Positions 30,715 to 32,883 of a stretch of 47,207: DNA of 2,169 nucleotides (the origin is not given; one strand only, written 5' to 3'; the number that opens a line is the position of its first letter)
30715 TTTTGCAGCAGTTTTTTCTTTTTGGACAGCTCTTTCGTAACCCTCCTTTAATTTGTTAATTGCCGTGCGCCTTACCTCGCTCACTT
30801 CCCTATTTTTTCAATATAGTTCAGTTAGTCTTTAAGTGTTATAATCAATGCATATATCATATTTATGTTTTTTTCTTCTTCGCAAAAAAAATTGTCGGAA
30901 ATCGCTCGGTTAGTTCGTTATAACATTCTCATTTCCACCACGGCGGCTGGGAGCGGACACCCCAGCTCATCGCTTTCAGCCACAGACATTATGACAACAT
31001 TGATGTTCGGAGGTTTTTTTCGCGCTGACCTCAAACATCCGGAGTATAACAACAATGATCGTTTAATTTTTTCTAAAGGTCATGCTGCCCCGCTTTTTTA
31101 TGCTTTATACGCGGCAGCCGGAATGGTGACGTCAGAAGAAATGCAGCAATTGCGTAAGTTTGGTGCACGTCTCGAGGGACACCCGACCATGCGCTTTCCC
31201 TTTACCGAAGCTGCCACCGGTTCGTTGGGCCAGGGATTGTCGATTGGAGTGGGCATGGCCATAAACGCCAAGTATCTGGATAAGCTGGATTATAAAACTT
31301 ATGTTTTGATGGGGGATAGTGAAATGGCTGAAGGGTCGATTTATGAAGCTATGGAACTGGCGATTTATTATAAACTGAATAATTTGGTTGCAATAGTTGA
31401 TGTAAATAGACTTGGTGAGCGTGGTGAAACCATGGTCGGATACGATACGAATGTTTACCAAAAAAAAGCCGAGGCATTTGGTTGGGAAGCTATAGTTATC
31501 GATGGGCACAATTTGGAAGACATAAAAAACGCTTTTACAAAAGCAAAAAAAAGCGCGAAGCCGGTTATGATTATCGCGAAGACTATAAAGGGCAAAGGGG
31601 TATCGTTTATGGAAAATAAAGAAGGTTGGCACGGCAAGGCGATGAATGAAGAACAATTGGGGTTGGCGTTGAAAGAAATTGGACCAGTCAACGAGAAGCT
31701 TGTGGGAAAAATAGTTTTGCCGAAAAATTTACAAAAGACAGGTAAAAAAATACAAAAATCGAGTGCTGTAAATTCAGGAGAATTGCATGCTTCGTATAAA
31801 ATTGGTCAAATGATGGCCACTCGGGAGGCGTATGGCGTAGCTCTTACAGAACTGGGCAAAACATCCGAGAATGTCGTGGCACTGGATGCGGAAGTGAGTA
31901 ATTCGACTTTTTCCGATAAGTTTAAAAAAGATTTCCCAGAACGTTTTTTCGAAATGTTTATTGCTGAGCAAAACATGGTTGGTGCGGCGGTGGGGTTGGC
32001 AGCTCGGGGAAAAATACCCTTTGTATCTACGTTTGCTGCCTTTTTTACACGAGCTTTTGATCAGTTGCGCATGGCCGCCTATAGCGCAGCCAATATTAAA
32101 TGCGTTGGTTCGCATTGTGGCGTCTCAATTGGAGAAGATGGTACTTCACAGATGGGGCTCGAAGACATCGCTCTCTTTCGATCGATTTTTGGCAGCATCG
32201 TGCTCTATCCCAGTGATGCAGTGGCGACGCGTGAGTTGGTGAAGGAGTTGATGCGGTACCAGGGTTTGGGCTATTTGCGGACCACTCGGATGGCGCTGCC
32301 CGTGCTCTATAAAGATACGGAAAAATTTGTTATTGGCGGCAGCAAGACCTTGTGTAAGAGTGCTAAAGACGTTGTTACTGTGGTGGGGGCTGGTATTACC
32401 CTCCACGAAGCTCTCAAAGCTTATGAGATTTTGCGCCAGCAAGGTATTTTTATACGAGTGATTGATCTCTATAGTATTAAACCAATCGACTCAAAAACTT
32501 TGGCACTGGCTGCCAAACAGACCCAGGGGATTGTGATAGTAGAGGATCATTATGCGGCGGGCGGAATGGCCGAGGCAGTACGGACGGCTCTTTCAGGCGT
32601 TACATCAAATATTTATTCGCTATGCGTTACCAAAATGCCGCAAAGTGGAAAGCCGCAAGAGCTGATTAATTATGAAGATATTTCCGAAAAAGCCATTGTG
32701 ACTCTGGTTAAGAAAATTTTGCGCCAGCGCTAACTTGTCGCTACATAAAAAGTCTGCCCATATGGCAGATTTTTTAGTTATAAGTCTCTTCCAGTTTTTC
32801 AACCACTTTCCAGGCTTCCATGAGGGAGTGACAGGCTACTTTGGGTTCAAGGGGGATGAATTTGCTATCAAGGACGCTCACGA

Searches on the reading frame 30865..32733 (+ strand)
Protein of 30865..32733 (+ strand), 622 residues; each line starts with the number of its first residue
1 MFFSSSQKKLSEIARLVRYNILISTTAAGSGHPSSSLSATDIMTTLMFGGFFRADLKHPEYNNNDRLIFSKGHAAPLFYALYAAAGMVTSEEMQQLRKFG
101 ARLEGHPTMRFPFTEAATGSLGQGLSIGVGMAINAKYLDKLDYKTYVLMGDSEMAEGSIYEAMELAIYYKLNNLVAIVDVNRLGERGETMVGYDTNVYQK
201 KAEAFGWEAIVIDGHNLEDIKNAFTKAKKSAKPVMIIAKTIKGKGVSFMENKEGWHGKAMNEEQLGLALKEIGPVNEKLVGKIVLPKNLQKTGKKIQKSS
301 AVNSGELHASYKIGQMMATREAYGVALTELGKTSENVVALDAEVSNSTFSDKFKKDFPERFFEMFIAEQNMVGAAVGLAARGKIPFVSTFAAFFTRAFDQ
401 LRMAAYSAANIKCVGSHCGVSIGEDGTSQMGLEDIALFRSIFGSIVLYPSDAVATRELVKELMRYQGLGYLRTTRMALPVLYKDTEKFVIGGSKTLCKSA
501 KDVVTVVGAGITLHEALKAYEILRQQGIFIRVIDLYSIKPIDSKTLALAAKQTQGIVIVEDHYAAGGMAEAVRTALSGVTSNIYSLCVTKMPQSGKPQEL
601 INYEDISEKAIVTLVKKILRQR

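Call 27: search_protein_families(library=pfam, proteins=[window:30865-32733:+], max_evalue=0.001)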
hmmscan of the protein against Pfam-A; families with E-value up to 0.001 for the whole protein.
window:30865-32733:+ (622 aa): 5 families
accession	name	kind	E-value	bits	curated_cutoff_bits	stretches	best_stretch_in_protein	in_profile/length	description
PF00456.26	Transketolase_N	-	9e-48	163.4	22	1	22-275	14-278/334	Transketolase, thiamine diphosphate binding domain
PF02779.29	Transket_pyr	-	4.4e-44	150.6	27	1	316-479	2-173/174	Transketolase, pyrimidine binding domain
PF02780.25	Transketolase_C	-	3.6e-23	82.2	25.9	1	497-609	5-122/124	Transketolase, C-terminal domain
PF13292.11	DXP_synthase_N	-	2e-11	44.1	21.2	1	6-181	14-171/274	1-deoxy-D-xylulose-5-phosphate synthase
PF00676.26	E1_dh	-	7.7e-08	32.1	22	1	118-232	100-212/300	Dehydrogenase E1 component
